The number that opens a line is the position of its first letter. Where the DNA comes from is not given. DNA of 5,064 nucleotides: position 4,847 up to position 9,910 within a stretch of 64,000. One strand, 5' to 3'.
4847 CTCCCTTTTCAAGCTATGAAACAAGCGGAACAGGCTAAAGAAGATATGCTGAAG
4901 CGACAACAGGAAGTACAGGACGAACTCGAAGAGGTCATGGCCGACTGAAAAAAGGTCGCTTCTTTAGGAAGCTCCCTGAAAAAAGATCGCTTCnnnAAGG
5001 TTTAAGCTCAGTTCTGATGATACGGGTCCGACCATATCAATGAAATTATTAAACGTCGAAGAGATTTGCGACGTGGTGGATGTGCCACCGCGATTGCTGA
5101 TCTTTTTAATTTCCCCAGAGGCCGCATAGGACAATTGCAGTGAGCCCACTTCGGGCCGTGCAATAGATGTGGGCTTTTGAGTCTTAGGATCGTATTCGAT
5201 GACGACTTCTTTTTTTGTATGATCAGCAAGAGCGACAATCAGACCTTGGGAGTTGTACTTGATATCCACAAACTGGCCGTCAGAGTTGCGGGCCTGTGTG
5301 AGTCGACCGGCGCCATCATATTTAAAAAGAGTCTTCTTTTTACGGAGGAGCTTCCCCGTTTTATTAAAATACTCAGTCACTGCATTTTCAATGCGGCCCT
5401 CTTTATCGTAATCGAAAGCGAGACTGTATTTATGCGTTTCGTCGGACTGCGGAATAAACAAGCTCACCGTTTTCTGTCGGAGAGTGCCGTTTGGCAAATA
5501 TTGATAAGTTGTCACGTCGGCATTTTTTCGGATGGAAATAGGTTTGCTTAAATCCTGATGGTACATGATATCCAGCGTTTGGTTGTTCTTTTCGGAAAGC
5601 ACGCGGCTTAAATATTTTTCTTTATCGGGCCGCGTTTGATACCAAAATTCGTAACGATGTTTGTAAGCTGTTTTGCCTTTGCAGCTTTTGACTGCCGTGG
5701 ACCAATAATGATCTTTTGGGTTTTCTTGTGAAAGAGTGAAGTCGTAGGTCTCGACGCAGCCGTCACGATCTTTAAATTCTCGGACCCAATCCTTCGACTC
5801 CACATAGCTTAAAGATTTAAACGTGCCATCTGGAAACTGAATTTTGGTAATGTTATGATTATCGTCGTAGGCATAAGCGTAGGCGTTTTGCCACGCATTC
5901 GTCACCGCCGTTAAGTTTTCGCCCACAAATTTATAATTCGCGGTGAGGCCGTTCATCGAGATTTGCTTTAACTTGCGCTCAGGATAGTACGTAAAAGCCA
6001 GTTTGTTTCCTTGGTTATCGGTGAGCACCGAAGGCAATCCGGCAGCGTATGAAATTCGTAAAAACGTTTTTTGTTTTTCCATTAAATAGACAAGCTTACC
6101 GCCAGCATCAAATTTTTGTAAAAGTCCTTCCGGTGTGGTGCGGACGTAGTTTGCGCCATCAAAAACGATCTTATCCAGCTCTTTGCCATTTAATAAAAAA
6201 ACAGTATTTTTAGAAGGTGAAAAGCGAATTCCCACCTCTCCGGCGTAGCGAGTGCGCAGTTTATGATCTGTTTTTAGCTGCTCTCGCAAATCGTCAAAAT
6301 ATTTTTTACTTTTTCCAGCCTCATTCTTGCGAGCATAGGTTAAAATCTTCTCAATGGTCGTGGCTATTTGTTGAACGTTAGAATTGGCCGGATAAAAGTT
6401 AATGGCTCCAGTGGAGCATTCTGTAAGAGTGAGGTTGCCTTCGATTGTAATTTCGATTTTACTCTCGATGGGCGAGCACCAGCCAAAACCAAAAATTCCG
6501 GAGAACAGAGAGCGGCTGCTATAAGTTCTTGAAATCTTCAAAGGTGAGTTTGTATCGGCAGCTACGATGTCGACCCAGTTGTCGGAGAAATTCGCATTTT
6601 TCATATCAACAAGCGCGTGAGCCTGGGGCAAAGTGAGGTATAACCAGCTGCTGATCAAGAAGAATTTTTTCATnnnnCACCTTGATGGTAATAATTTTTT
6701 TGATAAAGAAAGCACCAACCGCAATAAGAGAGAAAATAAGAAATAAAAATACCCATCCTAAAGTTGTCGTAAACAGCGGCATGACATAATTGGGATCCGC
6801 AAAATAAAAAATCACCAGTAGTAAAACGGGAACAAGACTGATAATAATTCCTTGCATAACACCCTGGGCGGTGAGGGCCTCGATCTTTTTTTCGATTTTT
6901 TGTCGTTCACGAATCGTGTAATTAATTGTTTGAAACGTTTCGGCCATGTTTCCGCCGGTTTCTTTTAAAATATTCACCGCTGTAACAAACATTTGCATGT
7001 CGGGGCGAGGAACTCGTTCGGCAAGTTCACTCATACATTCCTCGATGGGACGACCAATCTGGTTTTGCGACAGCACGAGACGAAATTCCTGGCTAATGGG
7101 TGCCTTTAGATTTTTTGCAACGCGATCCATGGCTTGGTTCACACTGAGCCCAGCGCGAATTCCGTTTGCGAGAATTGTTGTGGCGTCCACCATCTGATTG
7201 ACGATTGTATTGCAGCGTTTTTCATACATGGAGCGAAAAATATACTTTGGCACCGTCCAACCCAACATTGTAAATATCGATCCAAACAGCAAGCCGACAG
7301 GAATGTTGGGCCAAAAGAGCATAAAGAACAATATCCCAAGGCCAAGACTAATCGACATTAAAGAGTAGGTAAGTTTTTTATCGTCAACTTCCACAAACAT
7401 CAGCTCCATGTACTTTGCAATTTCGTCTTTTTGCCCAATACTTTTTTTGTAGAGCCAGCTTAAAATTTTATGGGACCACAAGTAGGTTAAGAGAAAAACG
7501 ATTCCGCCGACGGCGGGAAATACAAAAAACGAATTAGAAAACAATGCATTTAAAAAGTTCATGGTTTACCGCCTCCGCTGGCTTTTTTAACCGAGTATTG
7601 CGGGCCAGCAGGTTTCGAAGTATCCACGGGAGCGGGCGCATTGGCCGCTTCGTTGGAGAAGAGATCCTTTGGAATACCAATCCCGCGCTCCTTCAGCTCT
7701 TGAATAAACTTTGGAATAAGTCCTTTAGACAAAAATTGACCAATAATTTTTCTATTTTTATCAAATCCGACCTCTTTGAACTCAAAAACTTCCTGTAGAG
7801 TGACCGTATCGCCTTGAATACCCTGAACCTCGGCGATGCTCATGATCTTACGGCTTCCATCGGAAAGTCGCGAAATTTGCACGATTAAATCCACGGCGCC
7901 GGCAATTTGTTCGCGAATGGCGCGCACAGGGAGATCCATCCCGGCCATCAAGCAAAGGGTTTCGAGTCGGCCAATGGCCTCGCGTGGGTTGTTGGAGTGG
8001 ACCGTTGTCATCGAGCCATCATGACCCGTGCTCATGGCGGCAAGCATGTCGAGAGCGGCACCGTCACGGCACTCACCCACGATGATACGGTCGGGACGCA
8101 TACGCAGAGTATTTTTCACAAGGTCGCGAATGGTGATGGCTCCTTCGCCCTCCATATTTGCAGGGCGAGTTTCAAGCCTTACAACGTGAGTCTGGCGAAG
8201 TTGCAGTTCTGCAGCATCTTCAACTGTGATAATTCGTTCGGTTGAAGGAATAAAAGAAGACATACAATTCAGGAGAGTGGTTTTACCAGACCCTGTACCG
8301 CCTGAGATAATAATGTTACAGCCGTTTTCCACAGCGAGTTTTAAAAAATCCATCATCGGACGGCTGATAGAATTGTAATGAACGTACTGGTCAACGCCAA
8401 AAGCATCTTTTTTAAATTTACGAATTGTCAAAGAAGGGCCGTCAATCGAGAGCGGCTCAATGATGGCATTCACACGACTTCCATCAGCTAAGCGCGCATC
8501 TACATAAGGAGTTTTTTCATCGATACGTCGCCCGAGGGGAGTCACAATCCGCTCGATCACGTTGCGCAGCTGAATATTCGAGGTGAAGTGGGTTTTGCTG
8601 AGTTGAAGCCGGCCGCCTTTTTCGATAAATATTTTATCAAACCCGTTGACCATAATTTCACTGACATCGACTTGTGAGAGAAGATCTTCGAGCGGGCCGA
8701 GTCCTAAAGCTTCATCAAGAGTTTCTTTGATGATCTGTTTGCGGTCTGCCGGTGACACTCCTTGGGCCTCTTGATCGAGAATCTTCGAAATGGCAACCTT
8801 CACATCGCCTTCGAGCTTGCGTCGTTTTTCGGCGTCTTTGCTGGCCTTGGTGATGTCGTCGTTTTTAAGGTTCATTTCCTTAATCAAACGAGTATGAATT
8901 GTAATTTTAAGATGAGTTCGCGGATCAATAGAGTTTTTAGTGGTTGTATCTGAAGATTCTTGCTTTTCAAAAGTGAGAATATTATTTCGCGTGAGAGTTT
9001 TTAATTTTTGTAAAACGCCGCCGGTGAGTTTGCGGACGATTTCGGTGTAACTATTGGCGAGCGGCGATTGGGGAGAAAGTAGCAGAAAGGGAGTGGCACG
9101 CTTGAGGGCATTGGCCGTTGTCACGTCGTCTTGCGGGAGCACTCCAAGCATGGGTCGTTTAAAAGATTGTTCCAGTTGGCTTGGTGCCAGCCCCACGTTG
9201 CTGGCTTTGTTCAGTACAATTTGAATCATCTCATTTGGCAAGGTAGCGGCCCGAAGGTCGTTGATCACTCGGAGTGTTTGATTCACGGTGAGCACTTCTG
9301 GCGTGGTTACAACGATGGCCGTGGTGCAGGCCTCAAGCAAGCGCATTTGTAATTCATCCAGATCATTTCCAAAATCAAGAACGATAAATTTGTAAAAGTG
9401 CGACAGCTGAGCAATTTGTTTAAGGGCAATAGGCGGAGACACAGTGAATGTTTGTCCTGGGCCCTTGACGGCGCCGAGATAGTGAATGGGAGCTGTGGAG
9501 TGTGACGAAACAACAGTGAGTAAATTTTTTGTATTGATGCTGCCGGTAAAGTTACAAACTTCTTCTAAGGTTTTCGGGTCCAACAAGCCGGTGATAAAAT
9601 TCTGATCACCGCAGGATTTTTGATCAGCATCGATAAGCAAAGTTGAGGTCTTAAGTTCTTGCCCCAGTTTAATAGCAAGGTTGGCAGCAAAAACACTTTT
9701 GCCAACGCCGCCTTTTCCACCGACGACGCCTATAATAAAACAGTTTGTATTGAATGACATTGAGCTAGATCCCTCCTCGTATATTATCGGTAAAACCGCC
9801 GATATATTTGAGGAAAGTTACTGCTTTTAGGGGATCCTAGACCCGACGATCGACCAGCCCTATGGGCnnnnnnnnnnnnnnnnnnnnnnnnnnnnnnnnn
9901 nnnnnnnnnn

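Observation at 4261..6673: CheY-like regulator coupled to a small anchored, charged protein, converging on the YD-repeat gene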

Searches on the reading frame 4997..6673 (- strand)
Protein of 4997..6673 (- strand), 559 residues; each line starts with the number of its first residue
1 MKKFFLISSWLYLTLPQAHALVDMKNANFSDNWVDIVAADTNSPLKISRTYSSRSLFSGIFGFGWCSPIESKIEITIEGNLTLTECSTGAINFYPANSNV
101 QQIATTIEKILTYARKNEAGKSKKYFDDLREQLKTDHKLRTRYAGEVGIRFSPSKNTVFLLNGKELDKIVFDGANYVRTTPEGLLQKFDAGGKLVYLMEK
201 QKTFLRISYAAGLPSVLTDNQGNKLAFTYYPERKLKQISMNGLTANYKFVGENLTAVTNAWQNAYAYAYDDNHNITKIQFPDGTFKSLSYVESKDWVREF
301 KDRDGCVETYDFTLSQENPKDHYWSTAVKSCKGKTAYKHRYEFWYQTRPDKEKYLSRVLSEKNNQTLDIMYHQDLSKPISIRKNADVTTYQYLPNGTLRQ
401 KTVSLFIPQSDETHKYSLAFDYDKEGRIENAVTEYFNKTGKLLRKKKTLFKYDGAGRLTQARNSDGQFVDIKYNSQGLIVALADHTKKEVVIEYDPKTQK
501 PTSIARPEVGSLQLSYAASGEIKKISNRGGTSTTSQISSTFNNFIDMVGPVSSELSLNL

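Call 3: search_protein_families(library=pfam, proteins=[window:4997-6673:-], max_evalue=0.01)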
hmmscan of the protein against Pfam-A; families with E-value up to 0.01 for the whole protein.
window:4997-6673:- (559 aa): 2 families
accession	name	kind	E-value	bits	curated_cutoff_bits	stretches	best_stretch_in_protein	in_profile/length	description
PF05593.20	RHS_repeat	-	2e-08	34.9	22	1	253-284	6-37/38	RHS Repeat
PF20148.4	DUF6531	-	8.6e-08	32.8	24.1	1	22-86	4-67/74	Domain of unknown function (DUF6531)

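Call 10: find_related_loci(query=window:4997-6673:-, collection=genome_contigs, flank=10000)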
Query window:4997-6673:- (559 aa) in genome_contigs; peptide patterns used: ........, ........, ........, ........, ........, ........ (x = any residue, [..] = any of these).
97 stretches matched a pattern; 39 encode a relative of the query (tblastn E <= 1e-3); 38 distinct loci.
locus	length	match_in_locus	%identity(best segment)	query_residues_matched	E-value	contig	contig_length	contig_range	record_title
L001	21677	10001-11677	94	1-559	0e+0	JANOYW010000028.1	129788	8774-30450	MAG: Bdellovibrionales bacterium isolate VAR_79_metabat_581 VAR_79_k141_3326044, whole genome shotgun sequence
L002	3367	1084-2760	95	1-559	0e+0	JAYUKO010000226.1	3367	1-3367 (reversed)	MAG: Bdellovibrionales bacterium isolate GFS_9251 GFS_9251_225, whole genome shotgun sequence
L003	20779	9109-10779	69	1-559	0e+0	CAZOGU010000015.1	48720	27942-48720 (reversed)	MAG TPA_asm: uncultured Pseudobdellovibrionaceae bacterium isolate SRP302895_co1_309 genome assembly, contig: NODE_1271_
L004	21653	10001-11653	67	1-559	0e+0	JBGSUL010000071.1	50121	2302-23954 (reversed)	MAG: Bdellovibrionales bacterium isolate JTS-AC431 k141_56841, whole genome shotgun sequence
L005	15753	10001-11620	57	20-559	0e+0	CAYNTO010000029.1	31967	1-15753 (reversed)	MAG TPA_asm: uncultured Pseudobdellovibrionaceae bacterium isolate SRP329715_co2_24 genome assembly, contig: NODE_2930_l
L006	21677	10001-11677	86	1-559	0e+0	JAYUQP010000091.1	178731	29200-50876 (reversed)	MAG: Bdellovibrionales bacterium isolate GL114_DN_metabinner_3 GL114_DN_metabinner_3_90, whole genome shotgun sequence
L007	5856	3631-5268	40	1-555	3e-137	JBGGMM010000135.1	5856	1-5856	MAG: Pseudobdellovibrionaceae bacterium isolate bin.014 k141_2542816, whole genome shotgun sequence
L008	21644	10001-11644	40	4-557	2e-134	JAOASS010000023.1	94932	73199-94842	MAG: Pseudobdellovibrionaceae bacterium isolate AF21_PE0_C1_S7_39_13 C1_S7_96_length_94932_cov_8, whole genome shotgun s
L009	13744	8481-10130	40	1-555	1e-133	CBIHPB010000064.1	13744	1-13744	MAG TPA_asm: uncultured Bdellovibrio sp. isolate SRR18156191_binner12_Refined_11 genome assembly, contig: ERZ27336852.92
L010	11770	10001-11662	39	6-557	3e-133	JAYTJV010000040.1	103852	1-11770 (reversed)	MAG: Pseudobdellovibrionaceae bacterium isolate GFS_3043 GFS_3043_39, whole genome shotgun sequence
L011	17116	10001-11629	40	6-555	2e-131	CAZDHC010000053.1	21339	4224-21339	MAG TPA_asm: uncultured Bdellovibrio sp. isolate SRP302895_co1_342 genome assembly, contig: NODE_4545_length_21339_cov_5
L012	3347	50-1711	38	6-557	1e-135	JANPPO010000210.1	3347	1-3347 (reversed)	MAG: Bdellovibrionales bacterium isolate VAR_83_metabat_287 VAR_83_k141_1452022, whole genome shotgun sequence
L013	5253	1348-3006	38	1-557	3e-131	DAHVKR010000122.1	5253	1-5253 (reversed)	MAG TPA_asm: Bdellovibrionales bacterium isolate clean509 NODE_122_length_5253_cov_3.491886, whole genome shotgun sequen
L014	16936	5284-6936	37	1-557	6e-129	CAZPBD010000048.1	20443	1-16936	MAG TPA_asm: uncultured Pseudobdellovibrionaceae bacterium isolate SRP302895_co1_280 genome assembly, contig: NODE_4837_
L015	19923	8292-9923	38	4-557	2e-128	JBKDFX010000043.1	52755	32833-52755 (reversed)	MAG: Bdellovibrionales bacterium isolate samp_2115_concoct_580 samp_2115_781292, whole genome shotgun sequence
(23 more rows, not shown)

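Call 39: search_protein_families(library=ncbifam, proteins=[window:4997-6673:-], max_evalue=0.01)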
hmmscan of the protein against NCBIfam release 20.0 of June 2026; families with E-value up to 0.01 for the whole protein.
window:4997-6673:- (559 aa): 1 family
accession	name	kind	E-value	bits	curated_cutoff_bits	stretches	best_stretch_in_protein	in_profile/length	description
TIGR01643.1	YD_repeat_2x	repeat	4e-11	42.9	15.8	2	253-283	6-36/42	YD repeat-containing protein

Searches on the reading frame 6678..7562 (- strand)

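Call 3: search_protein_families(library=pfam, proteins=[window:6678-7562:-], max_evalue=0.01)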
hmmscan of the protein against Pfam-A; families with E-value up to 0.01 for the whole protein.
window:6678-7562:- (295 aa): 2 families
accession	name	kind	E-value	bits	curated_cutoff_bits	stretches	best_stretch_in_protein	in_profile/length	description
PF00482.28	T2SSF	-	4.6e-18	65.8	25.2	1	128-253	2-124/125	Type II secretion system (T2SS), protein F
PF19762.4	DUF6249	-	0.00051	20.4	33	1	13-101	8-93/104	Domain of unknown function (DUF6249)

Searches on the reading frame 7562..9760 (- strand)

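Call 51: search_protein_families(library=pfam, proteins=[window:7562-9760:-], max_evalue=0.001)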
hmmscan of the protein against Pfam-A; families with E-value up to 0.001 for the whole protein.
window:7562-9760:- (733 aa): 9 families
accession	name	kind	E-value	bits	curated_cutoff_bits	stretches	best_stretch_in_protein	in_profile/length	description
PF00437.27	T2SSE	-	1.7e-59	201.8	24.9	1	352-638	3-287/370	Type II/IV secretion system protein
PF01656.29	CbiA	-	3.4e-13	50.1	25.4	1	11-212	2-113/125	CobQ/CobB/MinD/ParA nucleotide binding domain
PF10609.15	ParA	-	2.9e-08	33.9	27.1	1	9-245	5-245/246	NUBPL iron-transfer P-loop NTPase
PF13614.12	AAA_31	-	8.8e-06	26.2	27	1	9-170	3-168/177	AAA domain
PF00005.33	ABC_tran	-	3.8e-05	24.7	25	1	473-588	4-80/137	ABC transporter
PF02374.21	ArsA_ATPase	-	0.00021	21.1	24.3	1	12-46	5-38/305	Anion-transporting ATPase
PF13401.12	AAA_22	-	0.00024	21.8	27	0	483-509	8-35/130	AAA domain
PF00142.24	Fer4_NifH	-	0.00051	20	25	0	13-246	5-245/271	4Fe-4S iron sulfur cluster binding proteins, NifH/frxC family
PF13191.12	AAA_16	-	0.00055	20.9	32.6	0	480-518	24-62/167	AAA ATPase domain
